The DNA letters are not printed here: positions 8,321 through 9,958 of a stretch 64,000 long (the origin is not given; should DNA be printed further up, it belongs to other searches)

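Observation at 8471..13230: Candidate novel module upstream of the archaellins: KaiC-like two-domain ATPase, wHTH regulator and two secreted Ig-like proteins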

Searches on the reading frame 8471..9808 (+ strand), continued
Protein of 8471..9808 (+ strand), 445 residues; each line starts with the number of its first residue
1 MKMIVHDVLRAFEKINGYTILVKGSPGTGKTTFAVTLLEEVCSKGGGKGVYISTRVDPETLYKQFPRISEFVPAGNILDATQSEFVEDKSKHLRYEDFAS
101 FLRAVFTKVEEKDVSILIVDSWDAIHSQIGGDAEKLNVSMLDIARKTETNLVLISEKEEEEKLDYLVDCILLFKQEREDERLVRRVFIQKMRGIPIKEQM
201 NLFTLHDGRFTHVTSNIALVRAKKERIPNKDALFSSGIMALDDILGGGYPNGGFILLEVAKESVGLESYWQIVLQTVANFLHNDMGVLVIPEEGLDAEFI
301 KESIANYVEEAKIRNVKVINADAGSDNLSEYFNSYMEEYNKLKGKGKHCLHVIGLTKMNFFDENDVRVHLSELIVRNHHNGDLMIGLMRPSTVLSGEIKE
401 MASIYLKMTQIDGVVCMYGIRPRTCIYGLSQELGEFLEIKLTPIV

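Call 12: find_related_loci(query=A1, collection=genome_contigs, flank=10000)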
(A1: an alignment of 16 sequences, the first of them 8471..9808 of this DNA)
Query A1 (445 aa) in genome_contigs; peptide patterns used: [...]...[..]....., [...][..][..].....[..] (x = any residue, [..] = any of these).
600 stretches matched a pattern (row limit reached: there are more); 15 encode a relative of the query (tblastn E <= 1e-3); 15 distinct loci.
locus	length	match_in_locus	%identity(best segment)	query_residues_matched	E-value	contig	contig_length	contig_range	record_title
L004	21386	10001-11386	29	4-445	2e-47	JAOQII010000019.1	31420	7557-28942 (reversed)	MAG: Candidatus Syntrophoarchaeum sp. isolate 12019_3 NODE_19, whole genome shotgun sequence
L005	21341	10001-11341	27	1-444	4e-42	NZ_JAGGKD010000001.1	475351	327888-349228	Methanolobus bombayensis strain DSM 7082 Ga0451168_01, whole genome shotgun sequence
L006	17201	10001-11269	28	1-429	2e-34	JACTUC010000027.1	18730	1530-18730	MAG: Candidatus Methanomethyliaceae archaeon isolate SPRUCE.2016.3.metabat2.33 SPRUCE.2016.3_scaffold_2242, whole genome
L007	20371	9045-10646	28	7-445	2e-34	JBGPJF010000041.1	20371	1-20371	MAG: Thermoplasmata archaeon isolate OBJ_0618_7090110_316 k141_10197552_length_20371_cov_21.7287, whole genome shotgun s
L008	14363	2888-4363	28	16-445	8e-42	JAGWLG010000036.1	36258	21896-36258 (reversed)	MAG: Thermoplasmata archaeon isolate REEB18 contig-150_1355, whole genome shotgun sequence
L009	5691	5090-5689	35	15-212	1e-26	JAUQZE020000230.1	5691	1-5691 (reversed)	MAG: Candidatus Freyarchaeota archaeon isolate SQRJ_82 k255_249253, whole genome shotgun sequence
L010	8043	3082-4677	25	4-445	7e-23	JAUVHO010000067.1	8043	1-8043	MAG: Methanomassiliicoccales archaeon isolate CSMAG_404 CSMAG_404_k141_1814171_length_8043_cov_11.0000, whole genome sho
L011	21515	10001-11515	22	4-429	1e-16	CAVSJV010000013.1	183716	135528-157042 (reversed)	MAG: Methanomassiliicoccaceae archaeon isolate MFD02416.bin.2.149 genome assembly, contig: contig_79654, whole genome sh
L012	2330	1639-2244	28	12-216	4e-13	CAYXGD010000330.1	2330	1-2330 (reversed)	MAG TPA_asm: uncultured Thermoplasmatales archaeon isolate SRP304980_co2_77 genome assembly, contig: NODE_81256_length_2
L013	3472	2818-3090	38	7-98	7e-13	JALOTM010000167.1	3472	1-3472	MAG: Methanomassiliicoccales archaeon isolate Prado233 scaffold_87208, whole genome shotgun sequence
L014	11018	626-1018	30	9-148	2e-12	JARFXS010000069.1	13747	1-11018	MAG: Candidatus Nitrosocosmicus sp. isolate WA-bin7 opera_contig_4919, whole genome shotgun sequence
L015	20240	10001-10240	33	2-81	1e-6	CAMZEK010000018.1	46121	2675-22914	MAG TPA_asm: uncultured Bacteroidales bacterium isolate SRR10912533_bin.70_metaWRAP_v1.3_MAG genome assembly, contig: ER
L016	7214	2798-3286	25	4-142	2e-6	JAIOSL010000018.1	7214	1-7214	MAG: archaeon isolate SMBSF43 bin_24_k127_626336, whole genome shotgun sequence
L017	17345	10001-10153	42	21-72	5e-6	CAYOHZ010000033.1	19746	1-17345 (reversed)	MAG TPA_asm: uncultured Salinarchaeum sp. isolate ERP127260_co1_3 genome assembly, contig: NODE_1137_length_19746_cov_65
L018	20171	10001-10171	35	3-58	6e-5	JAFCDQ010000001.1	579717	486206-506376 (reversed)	Candidatus Woesearchaeota archaeon isolate Meg19_1012_Bin_77 Meg19_1012_Bin_77_scaffold_1, whole genome shotgun sequence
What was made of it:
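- Tried and rejected: The degenerate P-loop and Walker B patterns saturated the 600-stretch limit and returned only 15 distant relatives (call 12).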

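Call 13: find_encoding_contigs(protein=P0009, flank=10000, max_places=3)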
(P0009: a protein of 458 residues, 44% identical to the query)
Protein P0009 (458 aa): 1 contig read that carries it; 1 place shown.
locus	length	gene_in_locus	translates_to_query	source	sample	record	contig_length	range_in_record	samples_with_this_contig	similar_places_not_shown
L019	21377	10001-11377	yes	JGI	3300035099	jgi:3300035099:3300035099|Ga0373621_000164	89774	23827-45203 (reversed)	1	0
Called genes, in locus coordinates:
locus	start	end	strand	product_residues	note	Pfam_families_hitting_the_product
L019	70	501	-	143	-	-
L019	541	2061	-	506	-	-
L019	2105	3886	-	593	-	PF00437:T2SSE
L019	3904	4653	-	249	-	PF05625:PAXNEB (faint), PF13481:AAA_25 (faint), PF06745:ATPase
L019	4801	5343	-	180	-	PF01917:Flagellin_arch-type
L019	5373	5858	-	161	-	PF01917:Flagellin_arch-type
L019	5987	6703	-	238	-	-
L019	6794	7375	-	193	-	PF01917:Flagellin_arch-type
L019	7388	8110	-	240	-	PF01917:Flagellin_arch-type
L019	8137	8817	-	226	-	PF01917:Flagellin_arch-type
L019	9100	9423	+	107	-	-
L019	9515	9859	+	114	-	-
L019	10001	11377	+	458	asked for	PF06745:ATPase, PF07088:GvpD_P-loop, PF20440:GvpD_bR2 (faint)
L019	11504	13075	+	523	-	PF23990:PilB3_N (faint), PF00437:T2SSE, PF27713:UCP018868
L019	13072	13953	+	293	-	PF00482:T2SSF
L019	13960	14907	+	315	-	PF00482:T2SSF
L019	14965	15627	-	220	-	PF00708:Acylphosphatase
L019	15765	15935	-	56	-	-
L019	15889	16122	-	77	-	PF01954:AF2212-like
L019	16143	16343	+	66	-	-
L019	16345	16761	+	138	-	-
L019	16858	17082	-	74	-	-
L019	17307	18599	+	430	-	-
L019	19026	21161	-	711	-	PF23960:DUF7289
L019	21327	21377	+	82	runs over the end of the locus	PF17341:DUF5371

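Call 14: find_encoding_contigs(protein=P0058, flank=10000, max_places=3)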
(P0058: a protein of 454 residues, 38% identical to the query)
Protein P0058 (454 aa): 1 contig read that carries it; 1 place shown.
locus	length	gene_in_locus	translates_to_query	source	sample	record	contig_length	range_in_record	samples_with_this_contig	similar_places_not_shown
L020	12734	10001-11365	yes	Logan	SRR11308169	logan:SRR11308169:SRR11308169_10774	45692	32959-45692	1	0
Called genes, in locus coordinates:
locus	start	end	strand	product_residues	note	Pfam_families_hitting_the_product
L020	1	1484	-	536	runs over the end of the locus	PF00920:ILVD_EDD_N, PF24877:ILV_EDD_C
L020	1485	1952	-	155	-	-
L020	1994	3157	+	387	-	PF00149:Metallophos, PF04042:DNA_pol_E_B, PF12850:Metallophos_2 (weak)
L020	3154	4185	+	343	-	PF00180:Iso_dh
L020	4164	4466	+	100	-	PF11950:DUF3467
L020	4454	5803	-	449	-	PF02878:PGM_PMM_I, PF02879:PGM_PMM_II, PF02880:PGM_PMM_III, PF00408:PGM_PMM_IV (weak)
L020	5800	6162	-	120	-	PF01920:Prefoldin_2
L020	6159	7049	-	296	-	PF00701:DHDPS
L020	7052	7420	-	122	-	PF00205:TPP_enzyme_M (faint)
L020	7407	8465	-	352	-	PF13167:GTP-bdg_N, PF16360:GTP-bdg_M (weak), PF00009:GTP_EFTU (faint), PF01926:MMR_HSR1, PF02421:FeoB_N (weak)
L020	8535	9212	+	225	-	PF00702:Hydrolase, PF13419:HAD_2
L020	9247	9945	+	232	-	PF06745:ATPase, PF13481:AAA_25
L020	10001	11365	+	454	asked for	PF06745:ATPase, PF07088:GvpD_P-loop, PF13191:AAA_16 (weak), PF13401:AAA_22, PF20440:GvpD_bR2 (weak)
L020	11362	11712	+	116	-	PF00072:Response_reg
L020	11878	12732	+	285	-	?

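Call 32: find_related_loci(query=A2, collection=metagenome_contigs, flank=10000)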
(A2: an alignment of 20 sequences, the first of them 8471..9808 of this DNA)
Query A2 (445 aa) in metagenome_contigs; peptide patterns used: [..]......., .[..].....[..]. (x = any residue, [..] = any of these).
108 stretches matched a pattern; 36 encode a relative of the query (tblastn E <= 1e-3); 36 distinct loci.
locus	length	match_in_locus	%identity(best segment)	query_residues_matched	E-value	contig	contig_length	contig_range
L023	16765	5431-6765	100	1-445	0e+0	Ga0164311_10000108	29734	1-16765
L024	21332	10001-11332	84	3-445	0e+0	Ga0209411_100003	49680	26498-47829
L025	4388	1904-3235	84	3-445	0e+0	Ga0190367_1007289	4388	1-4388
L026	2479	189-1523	82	2-445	0e+0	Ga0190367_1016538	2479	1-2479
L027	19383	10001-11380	43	7-445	4e-117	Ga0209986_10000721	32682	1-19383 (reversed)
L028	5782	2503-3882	43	7-445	1e-116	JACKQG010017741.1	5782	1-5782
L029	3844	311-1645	45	4-431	3e-118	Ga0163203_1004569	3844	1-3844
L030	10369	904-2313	44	2-445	2e-116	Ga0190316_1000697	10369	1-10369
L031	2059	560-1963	44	2-445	3e-123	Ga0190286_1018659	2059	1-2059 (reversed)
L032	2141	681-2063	44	2-445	1e-122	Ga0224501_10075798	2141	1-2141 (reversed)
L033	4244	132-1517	45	2-445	5e-116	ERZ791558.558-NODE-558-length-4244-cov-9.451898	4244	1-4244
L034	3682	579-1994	43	2-445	9e-117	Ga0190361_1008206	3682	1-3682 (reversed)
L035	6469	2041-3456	42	2-445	3e-113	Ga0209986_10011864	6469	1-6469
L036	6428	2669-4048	44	2-445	2e-112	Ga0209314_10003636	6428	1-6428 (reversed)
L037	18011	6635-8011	43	4-445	4e-110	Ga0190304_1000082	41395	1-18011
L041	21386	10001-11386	42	5-445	3e-108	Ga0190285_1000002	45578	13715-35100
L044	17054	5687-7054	43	7-445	2e-108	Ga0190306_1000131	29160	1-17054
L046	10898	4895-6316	32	4-445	6e-67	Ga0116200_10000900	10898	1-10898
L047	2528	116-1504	32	17-445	9e-68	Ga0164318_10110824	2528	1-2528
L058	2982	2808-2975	63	2-58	1e-17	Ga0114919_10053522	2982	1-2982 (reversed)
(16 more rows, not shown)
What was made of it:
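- Tried and rejected: Close relatives came from the metagenome scan (call 32) and from exact look-ups.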

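Call 61: search_solved_structures(query=window:8471-9808:+, max_evalue=0.01, show_alignments=2)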
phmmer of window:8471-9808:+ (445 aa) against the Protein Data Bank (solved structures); distinct sequences matched with E-value up to 0.01: 31.
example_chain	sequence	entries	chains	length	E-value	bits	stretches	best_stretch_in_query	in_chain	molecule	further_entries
8zn5_B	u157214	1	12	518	6.6e-11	44.9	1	16-255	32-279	KaiC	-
5jwq_A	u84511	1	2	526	3.1e-06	29.5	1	16-257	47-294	Circadian clock protein kinase KaiC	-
7dy1_A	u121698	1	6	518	3.4e-06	29.4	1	16-257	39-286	Circadian clock protein kinase KaiC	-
4o0m_A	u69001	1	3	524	3.5e-06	29.4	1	16-257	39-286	Circadian clock protein kinase KaiC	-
8jon_A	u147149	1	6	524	1.3e-05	27.5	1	17-259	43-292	Circadian clock oscillator protein KaiC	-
8db3_A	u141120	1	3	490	4.6e-05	25.7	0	17-246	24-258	Circadian clock protein KaiC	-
8fwi_A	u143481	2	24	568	5.6e-05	25.4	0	17-253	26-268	Circadian clock protein KaiC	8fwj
8zn6_F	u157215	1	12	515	5.7e-05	25.4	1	17-259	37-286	KaiC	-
7x1y_A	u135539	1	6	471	7.5e-05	25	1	17-303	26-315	Circadian clock oscillator protein KaiC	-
7x1z_A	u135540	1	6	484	7.6e-05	25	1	17-304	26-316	Circadian clock oscillator protein KaiC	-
3k09_A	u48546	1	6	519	8.3e-05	24.8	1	17-304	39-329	Circadian clock protein kinase kaiC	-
8dba_A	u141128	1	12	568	8.7e-05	24.8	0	17-256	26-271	Circadian clock protein KaiC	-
4ijm_A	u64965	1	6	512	9.2e-05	24.7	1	17-304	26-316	Circadian clock protein kinase KaiC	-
7s65_A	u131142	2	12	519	9.4e-05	24.7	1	17-304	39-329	Circadian clock protein kinase KaiC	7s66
8wve_A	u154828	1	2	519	9.4e-05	24.7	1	17-304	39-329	Circadian clock oscillator protein KaiC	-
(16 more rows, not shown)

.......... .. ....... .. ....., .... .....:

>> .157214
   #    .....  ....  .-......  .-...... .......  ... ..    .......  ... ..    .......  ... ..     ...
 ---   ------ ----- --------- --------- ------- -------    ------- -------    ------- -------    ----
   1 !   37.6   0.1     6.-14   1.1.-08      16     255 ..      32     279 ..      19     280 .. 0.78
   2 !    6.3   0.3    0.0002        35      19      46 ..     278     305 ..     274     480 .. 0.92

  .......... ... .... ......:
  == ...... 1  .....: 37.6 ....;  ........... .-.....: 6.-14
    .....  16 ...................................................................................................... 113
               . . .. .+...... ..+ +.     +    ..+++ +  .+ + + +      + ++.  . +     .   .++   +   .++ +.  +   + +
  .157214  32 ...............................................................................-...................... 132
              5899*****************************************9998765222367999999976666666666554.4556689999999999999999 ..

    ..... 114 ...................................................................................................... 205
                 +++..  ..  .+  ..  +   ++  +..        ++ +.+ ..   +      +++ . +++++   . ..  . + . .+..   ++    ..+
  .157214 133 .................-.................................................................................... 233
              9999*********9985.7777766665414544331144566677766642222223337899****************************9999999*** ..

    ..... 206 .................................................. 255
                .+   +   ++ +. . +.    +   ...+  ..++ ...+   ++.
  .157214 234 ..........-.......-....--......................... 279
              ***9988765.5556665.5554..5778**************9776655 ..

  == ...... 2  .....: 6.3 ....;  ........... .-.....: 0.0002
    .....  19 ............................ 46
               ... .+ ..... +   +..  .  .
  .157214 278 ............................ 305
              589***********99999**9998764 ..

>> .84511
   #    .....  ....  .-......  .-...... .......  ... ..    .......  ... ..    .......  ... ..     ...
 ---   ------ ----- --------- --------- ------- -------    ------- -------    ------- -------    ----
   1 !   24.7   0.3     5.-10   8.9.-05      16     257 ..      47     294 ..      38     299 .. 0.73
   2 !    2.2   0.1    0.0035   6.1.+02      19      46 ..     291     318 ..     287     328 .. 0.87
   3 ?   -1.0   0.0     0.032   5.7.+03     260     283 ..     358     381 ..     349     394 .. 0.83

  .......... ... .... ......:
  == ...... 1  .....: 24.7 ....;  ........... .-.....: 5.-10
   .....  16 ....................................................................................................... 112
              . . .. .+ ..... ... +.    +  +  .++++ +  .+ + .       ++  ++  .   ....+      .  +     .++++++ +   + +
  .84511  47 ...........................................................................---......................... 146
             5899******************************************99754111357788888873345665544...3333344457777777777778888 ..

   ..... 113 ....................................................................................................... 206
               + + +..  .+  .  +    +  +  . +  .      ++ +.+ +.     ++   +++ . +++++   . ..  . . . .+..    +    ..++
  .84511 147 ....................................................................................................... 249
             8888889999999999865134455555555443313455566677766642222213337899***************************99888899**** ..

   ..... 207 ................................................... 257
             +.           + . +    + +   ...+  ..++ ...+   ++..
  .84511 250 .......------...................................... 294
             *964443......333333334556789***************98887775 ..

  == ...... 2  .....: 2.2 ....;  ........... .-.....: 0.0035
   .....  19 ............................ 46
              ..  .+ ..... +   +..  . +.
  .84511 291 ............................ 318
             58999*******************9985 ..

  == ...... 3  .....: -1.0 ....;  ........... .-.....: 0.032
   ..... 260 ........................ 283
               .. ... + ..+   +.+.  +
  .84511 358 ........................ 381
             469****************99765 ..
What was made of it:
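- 8471..9808 (+): Two-domain KaiC/GvpD-family P-loop protein, 445 aa. The N-terminal domain has Walker A and Walker B motifs. The C-terminal domain is a pseudo-ATPase domain with no P-loop. Aligned with KaiC structures (call 61).
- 8627..8635 (+): Ser53-Thr54-Arg55, at the position of the catalytic Glu-Glu pair (FEE) of KaiC domain CI. phmmer alignment to KaiC chain 8zn5_B (call 61).
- On KaiC family (clock-type KaiC): It aligns with S53-T54-R55 (call 61).
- Closest known: KaiC. Same: The N-domain aligns with KaiC domain CI (E 6.6e-11, call 61).
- Checked: Addition: the catalytic Glu-Glu pair of KaiC domain CI (FEE) aligns with Ser-Thr-Arg (S53-T54-R55) (call 61).
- STR replaces the FEE of KaiC (call 61).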

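Call 68: find_encoding_contigs(protein=P0060, flank=10000, max_places=2)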
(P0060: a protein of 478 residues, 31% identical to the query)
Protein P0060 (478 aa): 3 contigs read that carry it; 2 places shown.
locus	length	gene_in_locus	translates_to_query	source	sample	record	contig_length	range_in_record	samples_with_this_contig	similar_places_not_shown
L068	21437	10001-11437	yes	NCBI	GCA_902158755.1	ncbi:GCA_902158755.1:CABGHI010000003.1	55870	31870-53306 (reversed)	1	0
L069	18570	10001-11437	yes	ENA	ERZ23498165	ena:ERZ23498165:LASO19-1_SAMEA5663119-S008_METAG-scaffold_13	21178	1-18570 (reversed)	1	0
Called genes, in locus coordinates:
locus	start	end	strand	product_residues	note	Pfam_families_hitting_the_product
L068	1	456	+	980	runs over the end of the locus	PF20511:PMI_typeI_cat (weak), PF21621:MPI_cupin_dom (weak), PF02878:PGM_PMM_I, PF02879:PGM_PMM_II, PF02880:PGM_PMM_III, PF00408:PGM_PMM_IV (weak)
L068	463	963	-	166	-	PF19620:DUF6125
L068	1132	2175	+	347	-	PF24400:DUF7544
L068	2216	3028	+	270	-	PF01135:PCMT, PF13489:Methyltransf_23 (weak), PF01209:Ubie_methyltran, PF01596:Methyltransf_3 (faint), PF13847:Methyltransf_31, PF08241:Methyltransf_11, PF08242:Methyltransf_12, PF13649:Methyltransf_25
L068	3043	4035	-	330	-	PF18854:baeRF_family10, PF03464:eRF1_2, PF18859:acVLRF1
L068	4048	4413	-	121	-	PF22263:DUF6951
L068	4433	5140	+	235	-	PF00586:AIRS (weak)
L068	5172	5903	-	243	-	PF00398:RrnaAD, PF08241:Methyltransf_11 (weak), PF13649:Methyltransf_25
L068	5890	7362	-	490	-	PF00809:Pterin_bind, PF03599:CdhD, PF14251:PterinBD-DUF4346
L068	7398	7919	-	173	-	-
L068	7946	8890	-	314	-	PF01040:UbiA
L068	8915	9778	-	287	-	PF25213:HVO_A0261_N, PF08350:FilR1_middle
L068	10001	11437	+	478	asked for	PF06745:ATPase, PF07088:GvpD_P-loop, PF20440:GvpD_bR2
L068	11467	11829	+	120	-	PF00072:Response_reg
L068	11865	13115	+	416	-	PF00330:Aconitase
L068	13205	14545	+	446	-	PF00753:Lactamase_B, PF12706:Lactamase_B_2, PF22505:RNase_J_b_CASP, PF07521:RMMBL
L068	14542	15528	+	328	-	PF00348:polyprenyl_synt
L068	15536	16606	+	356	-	PF01955:CbiZ, PF04608:PgpA (weak)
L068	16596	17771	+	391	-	PF00291:PALP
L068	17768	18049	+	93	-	PF01922:SRP19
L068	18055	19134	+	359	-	PF00266:Aminotran_5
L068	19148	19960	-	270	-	-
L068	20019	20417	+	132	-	PF05598:DUF772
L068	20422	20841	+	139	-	-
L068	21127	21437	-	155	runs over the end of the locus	PF13420:Acetyltransf_4 (weak), PF00583:Acetyltransf_1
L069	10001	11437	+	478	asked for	PF06745:ATPase, PF07088:GvpD_P-loop, PF20440:GvpD_bR2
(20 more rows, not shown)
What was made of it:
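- More distant GvpD-like ATPases pair with other transcription factors, such as a FilR1-like one (call 68), or with REC proteins.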
